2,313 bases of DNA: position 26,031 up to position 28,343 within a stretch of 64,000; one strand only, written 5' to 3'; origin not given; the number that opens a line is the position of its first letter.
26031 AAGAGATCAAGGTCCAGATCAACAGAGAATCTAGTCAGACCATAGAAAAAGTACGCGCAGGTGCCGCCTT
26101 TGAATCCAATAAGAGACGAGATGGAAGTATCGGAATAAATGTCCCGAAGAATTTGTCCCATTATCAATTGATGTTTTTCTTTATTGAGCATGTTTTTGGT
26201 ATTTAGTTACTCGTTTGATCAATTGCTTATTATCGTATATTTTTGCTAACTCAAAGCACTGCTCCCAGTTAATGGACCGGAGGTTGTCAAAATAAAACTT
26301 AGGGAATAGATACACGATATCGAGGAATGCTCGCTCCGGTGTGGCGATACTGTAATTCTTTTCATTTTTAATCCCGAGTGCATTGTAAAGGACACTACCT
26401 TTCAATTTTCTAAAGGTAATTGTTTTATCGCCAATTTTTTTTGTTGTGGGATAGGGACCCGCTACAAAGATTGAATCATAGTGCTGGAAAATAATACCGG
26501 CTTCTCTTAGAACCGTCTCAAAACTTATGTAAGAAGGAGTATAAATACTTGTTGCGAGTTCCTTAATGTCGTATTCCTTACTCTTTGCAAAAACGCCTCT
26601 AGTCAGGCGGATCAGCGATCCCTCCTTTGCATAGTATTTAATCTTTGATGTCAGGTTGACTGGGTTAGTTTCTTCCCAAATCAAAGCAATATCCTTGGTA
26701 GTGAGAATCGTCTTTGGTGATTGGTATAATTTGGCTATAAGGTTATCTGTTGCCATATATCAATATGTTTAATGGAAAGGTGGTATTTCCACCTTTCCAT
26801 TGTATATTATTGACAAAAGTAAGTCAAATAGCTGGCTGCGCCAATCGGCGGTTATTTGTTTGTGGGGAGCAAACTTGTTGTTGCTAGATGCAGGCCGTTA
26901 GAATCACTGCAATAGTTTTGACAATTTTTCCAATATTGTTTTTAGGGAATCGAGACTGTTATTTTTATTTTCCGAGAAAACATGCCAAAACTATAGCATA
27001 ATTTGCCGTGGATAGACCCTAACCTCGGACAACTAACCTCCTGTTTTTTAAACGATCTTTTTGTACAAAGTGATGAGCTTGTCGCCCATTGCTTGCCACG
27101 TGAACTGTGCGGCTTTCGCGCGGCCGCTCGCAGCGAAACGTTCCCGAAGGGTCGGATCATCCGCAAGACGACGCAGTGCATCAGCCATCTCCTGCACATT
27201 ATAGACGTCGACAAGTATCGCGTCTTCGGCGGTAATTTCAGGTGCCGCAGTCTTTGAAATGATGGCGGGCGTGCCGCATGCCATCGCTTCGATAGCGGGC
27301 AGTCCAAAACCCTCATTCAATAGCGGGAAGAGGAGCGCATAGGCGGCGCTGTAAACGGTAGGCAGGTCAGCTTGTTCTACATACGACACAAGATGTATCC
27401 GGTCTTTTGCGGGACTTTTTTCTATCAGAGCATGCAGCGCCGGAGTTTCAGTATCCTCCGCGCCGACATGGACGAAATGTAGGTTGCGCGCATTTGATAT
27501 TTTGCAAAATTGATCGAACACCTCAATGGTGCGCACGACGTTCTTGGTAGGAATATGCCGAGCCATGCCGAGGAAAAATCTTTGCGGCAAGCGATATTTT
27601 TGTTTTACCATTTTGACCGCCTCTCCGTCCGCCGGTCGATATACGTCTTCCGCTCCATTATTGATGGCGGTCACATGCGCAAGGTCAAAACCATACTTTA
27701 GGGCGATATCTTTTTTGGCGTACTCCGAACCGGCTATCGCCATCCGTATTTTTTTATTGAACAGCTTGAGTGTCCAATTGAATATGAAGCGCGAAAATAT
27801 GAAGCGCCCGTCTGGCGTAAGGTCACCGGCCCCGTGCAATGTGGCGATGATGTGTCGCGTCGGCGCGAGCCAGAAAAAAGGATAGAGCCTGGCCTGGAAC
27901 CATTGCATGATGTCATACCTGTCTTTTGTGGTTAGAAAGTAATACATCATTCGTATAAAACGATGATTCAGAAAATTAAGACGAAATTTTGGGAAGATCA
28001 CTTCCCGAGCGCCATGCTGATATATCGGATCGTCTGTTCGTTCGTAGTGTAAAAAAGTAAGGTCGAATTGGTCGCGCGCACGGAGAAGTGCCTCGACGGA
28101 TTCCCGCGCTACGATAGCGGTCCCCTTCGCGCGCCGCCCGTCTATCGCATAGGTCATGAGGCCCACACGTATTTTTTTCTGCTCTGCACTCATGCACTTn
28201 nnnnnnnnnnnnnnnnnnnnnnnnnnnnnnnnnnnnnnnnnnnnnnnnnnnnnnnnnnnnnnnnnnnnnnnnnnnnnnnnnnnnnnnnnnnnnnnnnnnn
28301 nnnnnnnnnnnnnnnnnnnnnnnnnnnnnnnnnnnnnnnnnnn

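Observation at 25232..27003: AbiE toxin-antitoxin cassette inserted into the glycan locus, bounded by a 175-bp duplication of host intergenic DNA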

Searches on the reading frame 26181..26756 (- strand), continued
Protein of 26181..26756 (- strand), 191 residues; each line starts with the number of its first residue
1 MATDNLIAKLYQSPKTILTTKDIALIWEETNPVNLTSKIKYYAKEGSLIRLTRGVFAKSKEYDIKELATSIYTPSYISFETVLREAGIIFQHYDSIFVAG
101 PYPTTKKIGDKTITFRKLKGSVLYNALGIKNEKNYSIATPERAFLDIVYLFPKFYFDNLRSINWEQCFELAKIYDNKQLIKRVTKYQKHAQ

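Call 56: find_encoding_contigs(protein=P0122, flank=4000, max_places=6)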
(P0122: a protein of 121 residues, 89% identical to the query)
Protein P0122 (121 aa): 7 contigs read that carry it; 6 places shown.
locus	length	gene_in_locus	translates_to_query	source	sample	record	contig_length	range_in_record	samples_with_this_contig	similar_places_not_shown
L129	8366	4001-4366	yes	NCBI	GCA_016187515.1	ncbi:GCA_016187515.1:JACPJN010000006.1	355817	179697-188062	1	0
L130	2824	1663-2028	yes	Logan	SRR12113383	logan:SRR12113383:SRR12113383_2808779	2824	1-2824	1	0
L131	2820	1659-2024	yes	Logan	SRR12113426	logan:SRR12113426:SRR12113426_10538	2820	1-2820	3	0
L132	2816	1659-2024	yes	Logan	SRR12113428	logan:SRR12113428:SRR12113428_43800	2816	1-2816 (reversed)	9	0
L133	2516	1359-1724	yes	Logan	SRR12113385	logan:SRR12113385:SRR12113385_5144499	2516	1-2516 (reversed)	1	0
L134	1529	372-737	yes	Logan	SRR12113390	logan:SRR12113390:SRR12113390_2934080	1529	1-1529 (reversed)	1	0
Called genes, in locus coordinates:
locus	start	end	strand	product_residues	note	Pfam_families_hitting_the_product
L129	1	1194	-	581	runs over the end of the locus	PF00496:SBP_bac_5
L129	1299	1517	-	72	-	PF03840:SecG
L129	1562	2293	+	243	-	PF13462:Thioredoxin_4, PF01323:DSBA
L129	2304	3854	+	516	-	PF18895:T4SS_pilin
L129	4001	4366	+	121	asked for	PF05635:23S_rRNA_IVP, PF22296:bAvd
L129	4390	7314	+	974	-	PF00005:ABC_tran (faint), PF02463:SMC_N (faint), PF13175:AAA_15 (faint), PF13191:AAA_16 (faint), PF13304:AAA_21 (faint), PF13555:AAA_29 (faint), PF17760:UvrA_inter, PF17755:UvrA_DNA-bind, +2 more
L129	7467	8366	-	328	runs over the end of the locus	-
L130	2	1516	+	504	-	?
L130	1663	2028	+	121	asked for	PF05635:23S_rRNA_IVP, PF22296:bAvd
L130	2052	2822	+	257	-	?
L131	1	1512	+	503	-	?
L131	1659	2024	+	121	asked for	PF05635:23S_rRNA_IVP, PF22296:bAvd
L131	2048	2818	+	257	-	?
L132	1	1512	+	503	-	?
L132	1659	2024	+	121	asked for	PF05635:23S_rRNA_IVP, PF22296:bAvd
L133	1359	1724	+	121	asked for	PF05635:23S_rRNA_IVP, PF22296:bAvd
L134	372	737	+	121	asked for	PF05635:23S_rRNA_IVP, PF22296:bAvd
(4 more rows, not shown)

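Call 57: find_encoding_contigs(protein=P0121, flank=4000, max_places=10)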
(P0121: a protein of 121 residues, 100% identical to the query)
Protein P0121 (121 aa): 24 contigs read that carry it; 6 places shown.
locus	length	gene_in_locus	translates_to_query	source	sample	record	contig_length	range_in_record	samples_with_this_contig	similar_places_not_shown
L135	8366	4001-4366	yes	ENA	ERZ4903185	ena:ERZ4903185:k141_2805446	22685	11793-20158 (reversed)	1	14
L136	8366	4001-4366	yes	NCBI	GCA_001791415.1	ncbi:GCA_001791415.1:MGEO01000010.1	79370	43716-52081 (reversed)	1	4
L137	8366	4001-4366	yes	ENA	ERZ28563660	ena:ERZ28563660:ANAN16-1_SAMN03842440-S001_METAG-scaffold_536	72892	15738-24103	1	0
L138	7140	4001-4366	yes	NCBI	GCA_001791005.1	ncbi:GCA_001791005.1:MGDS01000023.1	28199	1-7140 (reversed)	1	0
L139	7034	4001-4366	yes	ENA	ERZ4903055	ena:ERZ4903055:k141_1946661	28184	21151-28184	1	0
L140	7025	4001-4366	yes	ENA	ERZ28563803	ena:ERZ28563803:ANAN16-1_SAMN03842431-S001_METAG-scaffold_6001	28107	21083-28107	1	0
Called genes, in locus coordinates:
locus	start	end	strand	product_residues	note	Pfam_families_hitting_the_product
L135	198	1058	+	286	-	PF13462:Thioredoxin_4, PF01323:DSBA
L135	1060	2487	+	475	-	PF18895:T4SS_pilin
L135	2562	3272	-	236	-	PF08843:AbiEii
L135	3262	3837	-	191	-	-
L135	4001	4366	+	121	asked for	PF05635:23S_rRNA_IVP, PF22296:bAvd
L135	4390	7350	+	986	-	PF00005:ABC_tran (faint), PF02463:SMC_N (faint), PF13191:AAA_16 (faint), PF13304:AAA_21 (faint), PF13555:AAA_29 (faint), PF20703:nSTAND1 (faint), PF17760:UvrA_inter (faint), PF17755:UvrA_DNA-bind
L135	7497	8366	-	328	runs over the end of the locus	-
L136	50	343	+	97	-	PF01541:GIY-YIG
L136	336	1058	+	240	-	PF13462:Thioredoxin_4, PF01323:DSBA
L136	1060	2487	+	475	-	PF18895:T4SS_pilin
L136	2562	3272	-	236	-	PF08843:AbiEii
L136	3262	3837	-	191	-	-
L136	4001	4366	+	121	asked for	PF05635:23S_rRNA_IVP, PF22296:bAvd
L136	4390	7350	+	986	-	PF00005:ABC_tran (faint), PF02463:SMC_N (faint), PF13191:AAA_16 (faint), PF13304:AAA_21 (faint), PF13555:AAA_29 (faint), PF20703:nSTAND1 (faint), PF17760:UvrA_inter (faint), PF17755:UvrA_DNA-bind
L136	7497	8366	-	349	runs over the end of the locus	-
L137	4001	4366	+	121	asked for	PF05635:23S_rRNA_IVP, PF22296:bAvd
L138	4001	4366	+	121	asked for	PF05635:23S_rRNA_IVP, PF22296:bAvd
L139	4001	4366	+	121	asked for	PF05635:23S_rRNA_IVP, PF22296:bAvd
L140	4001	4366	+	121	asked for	PF05635:23S_rRNA_IVP, PF22296:bAvd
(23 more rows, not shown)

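Call 61: search_solved_structures(query=window:26181-26756:-, max_evalue=1, show_alignments=1)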
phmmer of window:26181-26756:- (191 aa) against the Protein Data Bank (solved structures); distinct sequences matched with E-value up to 1: 0.

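Call 71: find_encoding_contigs(protein=P0133, flank=4000, max_places=8)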
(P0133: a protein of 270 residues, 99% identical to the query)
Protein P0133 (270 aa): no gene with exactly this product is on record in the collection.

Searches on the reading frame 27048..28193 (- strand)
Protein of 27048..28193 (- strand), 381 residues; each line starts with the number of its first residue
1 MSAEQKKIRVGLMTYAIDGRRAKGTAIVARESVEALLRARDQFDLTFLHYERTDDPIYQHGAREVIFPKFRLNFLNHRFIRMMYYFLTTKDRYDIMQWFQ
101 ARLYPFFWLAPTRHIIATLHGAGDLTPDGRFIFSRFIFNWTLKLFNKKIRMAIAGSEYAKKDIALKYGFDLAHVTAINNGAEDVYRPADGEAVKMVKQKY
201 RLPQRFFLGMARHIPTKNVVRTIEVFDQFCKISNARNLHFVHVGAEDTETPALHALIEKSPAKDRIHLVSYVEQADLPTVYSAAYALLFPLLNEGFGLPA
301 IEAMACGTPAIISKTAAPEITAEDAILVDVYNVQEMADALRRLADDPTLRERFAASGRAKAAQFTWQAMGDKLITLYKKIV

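Call 4: search_protein_families(library=pfam, proteins=[window:27048-28193:-], max_evalue=0.01)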
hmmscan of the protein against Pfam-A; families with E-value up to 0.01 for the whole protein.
window:27048-28193:- (381 aa): 5 families
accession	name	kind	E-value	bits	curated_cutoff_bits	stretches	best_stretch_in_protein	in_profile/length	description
PF00534.26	Glycos_transf_1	-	1.5e-26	93.4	26.4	1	202-358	13-170/172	Glycosyl transferases group 1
PF13692.12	Glyco_trans_1_4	-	1.6e-23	84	27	1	207-346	6-142/142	Glycosyl transferases group 1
PF20706.3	GT4-conflict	-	6.9e-12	45.5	26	1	199-371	194-383/385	Family 4 Glycosyltransferase in conflict systems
PF13524.12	Glyco_trans_1_2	-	6.1e-09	36.4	25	1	259-370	27-139/144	Glycosyl transferase-like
PF13439.12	Glyco_transf_4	-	2.9e-08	34.3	28.5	1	24-180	3-165/170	Glycosyltransferase Family 4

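Call 12: find_encoding_contigs(protein=window:27048-28193:-, flank=6000, max_places=10)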
Protein window:27048-28193:- (381 aa): 23 contigs read that carry it; 10 places shown.
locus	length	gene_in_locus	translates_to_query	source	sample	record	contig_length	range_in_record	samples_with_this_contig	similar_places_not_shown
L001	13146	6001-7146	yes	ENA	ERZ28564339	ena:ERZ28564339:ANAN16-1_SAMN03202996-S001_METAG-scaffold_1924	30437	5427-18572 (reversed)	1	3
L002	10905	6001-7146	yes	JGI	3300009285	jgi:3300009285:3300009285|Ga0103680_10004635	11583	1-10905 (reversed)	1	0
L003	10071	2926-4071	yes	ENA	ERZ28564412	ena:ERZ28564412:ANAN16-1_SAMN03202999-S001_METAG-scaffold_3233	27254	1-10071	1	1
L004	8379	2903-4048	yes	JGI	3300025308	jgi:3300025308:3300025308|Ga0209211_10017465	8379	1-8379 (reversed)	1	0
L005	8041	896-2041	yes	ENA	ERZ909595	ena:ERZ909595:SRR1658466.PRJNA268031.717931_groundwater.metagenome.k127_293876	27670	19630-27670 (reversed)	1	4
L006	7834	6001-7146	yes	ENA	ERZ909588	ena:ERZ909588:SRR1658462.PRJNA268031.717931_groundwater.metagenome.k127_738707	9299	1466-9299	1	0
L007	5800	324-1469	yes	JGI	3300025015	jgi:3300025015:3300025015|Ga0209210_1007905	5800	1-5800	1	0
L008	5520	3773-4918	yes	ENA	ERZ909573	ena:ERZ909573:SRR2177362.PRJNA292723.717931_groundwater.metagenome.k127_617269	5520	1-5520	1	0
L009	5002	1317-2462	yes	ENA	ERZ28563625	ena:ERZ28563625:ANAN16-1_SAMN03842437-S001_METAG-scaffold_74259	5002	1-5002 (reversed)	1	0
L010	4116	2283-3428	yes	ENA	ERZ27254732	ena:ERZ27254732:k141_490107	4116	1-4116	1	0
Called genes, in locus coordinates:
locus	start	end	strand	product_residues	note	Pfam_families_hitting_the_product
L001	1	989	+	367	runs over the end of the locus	PF13439:Glyco_transf_4, PF13579:Glyco_trans_4_4, PF00534:Glycos_transf_1, PF13692:Glyco_trans_1_4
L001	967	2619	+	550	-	PF13231:PMT_2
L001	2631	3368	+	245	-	PF00535:Glycos_transf_2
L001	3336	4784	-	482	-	PF13231:PMT_2 (weak)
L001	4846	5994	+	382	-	PF00155:Aminotran_1_2, PF01041:DegT_DnrJ_EryC1, PF01053:Cys_Met_Meta_PP, PF01212:Beta_elim_lyase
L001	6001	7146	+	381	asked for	PF13439:Glyco_transf_4, PF20706:GT4-conflict, PF00534:Glycos_transf_1, PF13692:Glyco_trans_1_4, PF13524:Glyco_trans_1_2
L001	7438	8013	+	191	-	-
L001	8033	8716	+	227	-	PF08843:AbiEii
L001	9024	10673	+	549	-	PF02543:Carbam_trans_N, PF00814:TsaD (faint), PF16861:Carbam_trans_C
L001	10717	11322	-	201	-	-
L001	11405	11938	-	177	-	-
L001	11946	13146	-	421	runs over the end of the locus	PF08421:Methyltransf_13 (weak), PF13489:Methyltransf_23, PF08484:Methyltransf_14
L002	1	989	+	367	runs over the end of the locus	PF13439:Glyco_transf_4, PF13579:Glyco_trans_4_4, PF00534:Glycos_transf_1, PF13692:Glyco_trans_1_4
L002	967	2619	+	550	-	PF13231:PMT_2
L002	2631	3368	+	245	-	PF00535:Glycos_transf_2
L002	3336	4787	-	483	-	PF13231:PMT_2 (weak)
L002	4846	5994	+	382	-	PF00155:Aminotran_1_2, PF01041:DegT_DnrJ_EryC1, PF01053:Cys_Met_Meta_PP, PF01212:Beta_elim_lyase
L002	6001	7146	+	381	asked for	PF13439:Glyco_transf_4, PF20706:GT4-conflict, PF00534:Glycos_transf_1, PF13692:Glyco_trans_1_4, PF13524:Glyco_trans_1_2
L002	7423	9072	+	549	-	PF02543:Carbam_trans_N, PF00814:TsaD (faint), PF16861:Carbam_trans_C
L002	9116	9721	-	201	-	-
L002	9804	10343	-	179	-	-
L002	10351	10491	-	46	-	PF08484:Methyltransf_14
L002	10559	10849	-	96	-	-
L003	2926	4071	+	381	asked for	PF13439:Glyco_transf_4, PF20706:GT4-conflict, PF00534:Glycos_transf_1, PF13692:Glyco_trans_1_4, PF13524:Glyco_trans_1_2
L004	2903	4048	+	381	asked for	PF13439:Glyco_transf_4, PF20706:GT4-conflict, PF00534:Glycos_transf_1, PF13692:Glyco_trans_1_4, PF13524:Glyco_trans_1_2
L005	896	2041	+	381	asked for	PF13439:Glyco_transf_4, PF20706:GT4-conflict, PF00534:Glycos_transf_1, PF13692:Glyco_trans_1_4, PF13524:Glyco_trans_1_2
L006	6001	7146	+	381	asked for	PF13439:Glyco_transf_4, PF20706:GT4-conflict, PF00534:Glycos_transf_1, PF13692:Glyco_trans_1_4, PF13524:Glyco_trans_1_2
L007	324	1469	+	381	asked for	PF13439:Glyco_transf_4, PF20706:GT4-conflict, PF00534:Glycos_transf_1, PF13692:Glyco_trans_1_4, PF13524:Glyco_trans_1_2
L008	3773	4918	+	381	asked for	PF13439:Glyco_transf_4, PF20706:GT4-conflict, PF00534:Glycos_transf_1, PF13692:Glyco_trans_1_4, PF13524:Glyco_trans_1_2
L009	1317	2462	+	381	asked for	PF13439:Glyco_transf_4, PF20706:GT4-conflict, PF00534:Glycos_transf_1, PF13692:Glyco_trans_1_4, PF13524:Glyco_trans_1_2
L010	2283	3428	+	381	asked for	PF13439:Glyco_transf_4, PF20706:GT4-conflict, PF00534:Glycos_transf_1, PF13692:Glyco_trans_1_4, PF13524:Glyco_trans_1_2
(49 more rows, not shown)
